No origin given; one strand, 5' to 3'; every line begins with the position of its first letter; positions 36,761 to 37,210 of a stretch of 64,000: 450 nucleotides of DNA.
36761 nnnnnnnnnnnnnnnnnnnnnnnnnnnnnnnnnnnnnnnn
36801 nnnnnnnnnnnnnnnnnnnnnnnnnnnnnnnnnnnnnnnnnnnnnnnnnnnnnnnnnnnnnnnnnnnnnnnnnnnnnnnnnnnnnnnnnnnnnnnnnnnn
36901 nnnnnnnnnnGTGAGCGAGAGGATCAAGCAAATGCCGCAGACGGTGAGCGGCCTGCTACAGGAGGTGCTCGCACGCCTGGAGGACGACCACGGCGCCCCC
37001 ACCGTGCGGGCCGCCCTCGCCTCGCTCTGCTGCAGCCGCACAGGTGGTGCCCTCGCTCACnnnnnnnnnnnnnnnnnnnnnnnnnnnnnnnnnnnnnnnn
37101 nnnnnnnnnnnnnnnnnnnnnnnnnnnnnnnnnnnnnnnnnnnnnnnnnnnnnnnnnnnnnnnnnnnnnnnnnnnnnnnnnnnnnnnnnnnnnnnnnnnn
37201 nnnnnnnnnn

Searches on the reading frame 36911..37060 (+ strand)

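Call 15: search_protein_families(library=pfam, proteins=[window:36911-37060:+], max_evalue=0.01)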
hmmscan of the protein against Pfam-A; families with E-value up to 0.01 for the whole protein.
window:36911-37060:+ (50 aa): 1 family
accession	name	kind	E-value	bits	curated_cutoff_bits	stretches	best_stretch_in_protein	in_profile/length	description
PF25469.1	HTH_NWD1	-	0.00053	20.3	27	1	3-45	7-49/125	NWD1-like, winged helix-turn-helix domain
